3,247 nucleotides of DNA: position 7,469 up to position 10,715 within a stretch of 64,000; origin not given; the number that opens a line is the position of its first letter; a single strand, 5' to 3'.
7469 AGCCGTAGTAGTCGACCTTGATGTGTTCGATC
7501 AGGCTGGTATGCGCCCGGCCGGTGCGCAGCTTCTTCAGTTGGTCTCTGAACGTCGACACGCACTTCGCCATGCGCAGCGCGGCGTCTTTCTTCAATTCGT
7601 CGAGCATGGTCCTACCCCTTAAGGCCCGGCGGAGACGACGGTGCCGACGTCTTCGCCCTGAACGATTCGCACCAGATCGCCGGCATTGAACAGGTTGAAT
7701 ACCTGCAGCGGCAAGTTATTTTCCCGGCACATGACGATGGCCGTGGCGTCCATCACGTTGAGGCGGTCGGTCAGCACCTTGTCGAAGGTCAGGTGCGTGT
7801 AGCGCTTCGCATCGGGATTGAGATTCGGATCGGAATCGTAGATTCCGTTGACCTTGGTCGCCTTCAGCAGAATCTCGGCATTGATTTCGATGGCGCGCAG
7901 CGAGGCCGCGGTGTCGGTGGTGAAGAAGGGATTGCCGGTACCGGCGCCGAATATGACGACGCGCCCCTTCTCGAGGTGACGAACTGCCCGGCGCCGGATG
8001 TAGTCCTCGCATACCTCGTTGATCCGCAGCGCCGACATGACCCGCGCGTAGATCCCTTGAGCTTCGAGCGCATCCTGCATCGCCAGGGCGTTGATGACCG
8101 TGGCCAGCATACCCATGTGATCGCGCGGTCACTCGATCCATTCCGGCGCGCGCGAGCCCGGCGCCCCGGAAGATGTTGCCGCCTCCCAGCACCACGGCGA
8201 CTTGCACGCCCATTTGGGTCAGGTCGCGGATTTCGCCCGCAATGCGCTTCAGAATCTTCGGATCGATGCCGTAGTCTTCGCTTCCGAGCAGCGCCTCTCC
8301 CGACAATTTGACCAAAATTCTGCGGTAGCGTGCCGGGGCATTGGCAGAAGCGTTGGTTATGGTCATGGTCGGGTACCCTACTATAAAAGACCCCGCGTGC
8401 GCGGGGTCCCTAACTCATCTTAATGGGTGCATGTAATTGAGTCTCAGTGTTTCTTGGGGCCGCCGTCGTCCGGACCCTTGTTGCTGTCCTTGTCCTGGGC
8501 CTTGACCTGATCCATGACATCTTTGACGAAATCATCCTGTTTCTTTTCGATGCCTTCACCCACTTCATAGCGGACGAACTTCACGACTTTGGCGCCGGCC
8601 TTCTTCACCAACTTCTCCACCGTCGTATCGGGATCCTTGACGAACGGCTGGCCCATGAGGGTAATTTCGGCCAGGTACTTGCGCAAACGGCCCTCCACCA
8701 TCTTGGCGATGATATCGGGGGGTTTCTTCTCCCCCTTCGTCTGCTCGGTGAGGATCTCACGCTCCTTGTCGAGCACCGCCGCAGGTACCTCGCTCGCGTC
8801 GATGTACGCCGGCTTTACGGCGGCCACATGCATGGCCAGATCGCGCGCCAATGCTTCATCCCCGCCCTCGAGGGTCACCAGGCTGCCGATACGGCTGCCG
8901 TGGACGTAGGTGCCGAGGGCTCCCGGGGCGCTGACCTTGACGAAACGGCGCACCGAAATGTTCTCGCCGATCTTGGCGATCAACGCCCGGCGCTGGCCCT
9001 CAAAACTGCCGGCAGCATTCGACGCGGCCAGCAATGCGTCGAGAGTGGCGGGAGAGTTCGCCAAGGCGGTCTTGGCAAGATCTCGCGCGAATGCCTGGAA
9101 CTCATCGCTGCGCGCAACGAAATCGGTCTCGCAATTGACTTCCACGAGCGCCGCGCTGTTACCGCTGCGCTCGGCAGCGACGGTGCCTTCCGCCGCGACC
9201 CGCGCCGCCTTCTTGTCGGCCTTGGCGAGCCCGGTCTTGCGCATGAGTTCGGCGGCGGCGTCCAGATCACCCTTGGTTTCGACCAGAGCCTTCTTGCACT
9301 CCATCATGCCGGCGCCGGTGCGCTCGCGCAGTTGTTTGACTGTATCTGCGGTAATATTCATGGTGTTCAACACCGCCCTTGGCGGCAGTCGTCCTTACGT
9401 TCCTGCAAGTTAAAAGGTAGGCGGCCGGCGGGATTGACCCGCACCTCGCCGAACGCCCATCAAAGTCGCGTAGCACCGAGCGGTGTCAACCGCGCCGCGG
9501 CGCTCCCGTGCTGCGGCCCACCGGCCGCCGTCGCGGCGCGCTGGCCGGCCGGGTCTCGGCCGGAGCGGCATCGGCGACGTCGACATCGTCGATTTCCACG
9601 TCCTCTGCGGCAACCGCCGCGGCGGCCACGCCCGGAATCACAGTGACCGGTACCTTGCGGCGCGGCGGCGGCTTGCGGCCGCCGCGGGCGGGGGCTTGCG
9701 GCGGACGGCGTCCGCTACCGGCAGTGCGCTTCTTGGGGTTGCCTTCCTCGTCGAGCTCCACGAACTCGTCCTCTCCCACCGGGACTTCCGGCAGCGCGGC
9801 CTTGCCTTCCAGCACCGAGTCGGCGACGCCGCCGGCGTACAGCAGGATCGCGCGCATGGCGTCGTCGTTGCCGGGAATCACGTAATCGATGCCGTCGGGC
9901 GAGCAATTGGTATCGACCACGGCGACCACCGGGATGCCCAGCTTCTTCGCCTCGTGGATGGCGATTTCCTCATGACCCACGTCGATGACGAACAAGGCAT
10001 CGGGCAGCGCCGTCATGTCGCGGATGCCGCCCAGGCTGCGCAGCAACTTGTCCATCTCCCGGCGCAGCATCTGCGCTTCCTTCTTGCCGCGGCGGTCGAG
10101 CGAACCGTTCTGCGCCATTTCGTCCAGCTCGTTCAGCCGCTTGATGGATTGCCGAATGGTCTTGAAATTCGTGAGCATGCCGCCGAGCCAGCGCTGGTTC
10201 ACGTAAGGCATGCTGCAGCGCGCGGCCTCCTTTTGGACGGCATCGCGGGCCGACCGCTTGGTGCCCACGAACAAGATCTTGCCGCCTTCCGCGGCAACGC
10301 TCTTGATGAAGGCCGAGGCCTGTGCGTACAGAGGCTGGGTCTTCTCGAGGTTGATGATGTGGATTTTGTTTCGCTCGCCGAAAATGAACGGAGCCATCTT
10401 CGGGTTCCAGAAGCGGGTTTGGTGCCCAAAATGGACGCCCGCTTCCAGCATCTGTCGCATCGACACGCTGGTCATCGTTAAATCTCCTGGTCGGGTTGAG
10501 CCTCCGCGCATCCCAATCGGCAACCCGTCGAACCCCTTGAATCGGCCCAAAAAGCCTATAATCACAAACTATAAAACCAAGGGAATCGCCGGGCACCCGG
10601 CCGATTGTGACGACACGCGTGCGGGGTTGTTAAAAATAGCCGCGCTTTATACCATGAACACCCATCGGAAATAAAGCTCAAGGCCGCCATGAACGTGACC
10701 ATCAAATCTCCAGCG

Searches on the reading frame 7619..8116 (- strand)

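Call 78: search_protein_families(library=pfam, proteins=[window:7619-8116:-], max_evalue=0.001)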
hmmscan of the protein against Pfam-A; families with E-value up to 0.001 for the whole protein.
window:7619-8116:- (165 aa): 1 family
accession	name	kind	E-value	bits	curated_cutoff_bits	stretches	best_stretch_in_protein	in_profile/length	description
PF00696.33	AA_kinase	-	3.5e-24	86.3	24.9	1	1-141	77-234/234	Amino acid kinase family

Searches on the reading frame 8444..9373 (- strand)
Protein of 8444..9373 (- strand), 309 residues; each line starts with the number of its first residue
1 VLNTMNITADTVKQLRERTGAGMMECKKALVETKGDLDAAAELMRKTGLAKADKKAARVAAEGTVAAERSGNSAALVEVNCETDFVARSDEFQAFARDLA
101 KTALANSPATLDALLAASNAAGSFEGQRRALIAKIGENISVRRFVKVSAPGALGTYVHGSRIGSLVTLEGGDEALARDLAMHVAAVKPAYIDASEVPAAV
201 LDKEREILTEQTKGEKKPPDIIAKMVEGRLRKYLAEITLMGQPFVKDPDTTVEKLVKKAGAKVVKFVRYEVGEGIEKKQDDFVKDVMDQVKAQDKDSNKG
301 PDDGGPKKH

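Call 38: search_protein_families(library=ncbifam, proteins=[window:8444-9373:-], max_evalue=0.00001)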
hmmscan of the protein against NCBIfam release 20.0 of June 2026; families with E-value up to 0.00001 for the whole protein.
window:8444-9373:- (309 aa): 1 family
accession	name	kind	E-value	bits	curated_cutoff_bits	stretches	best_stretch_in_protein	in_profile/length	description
TIGR00116.1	tsf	equivalog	1.3e-102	342.9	104.05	1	5-291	2-292/293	translation elongation factor Ts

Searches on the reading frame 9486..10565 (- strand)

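Call 38: search_protein_families(library=ncbifam, proteins=[window:9486-10565:-], max_evalue=0.00001)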
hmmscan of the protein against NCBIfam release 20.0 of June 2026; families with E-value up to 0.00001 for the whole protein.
window:9486-10565:- (359 aa): 4 families
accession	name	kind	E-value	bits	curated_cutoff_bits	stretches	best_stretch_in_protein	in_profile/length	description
TIGR01011.1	rpsB_bact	equivalog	5.6e-103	343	76.3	1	34-256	2-224/225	30S ribosomal protein S2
NF008966.0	PRK12311.1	equivalog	2.4e-94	316.2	526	1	31-255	3-226/334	30S ribosomal protein S2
NF051451.1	30S_S2_sunset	exception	1.5e-86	290.9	710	1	31-286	1-257/382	30S ribosomal protein S2, sunset domain variant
TIGR01012.1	uS2_euk_arch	equivalog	5.7e-18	65.1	211.5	2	33-134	3-101/196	30S ribosomal protein S2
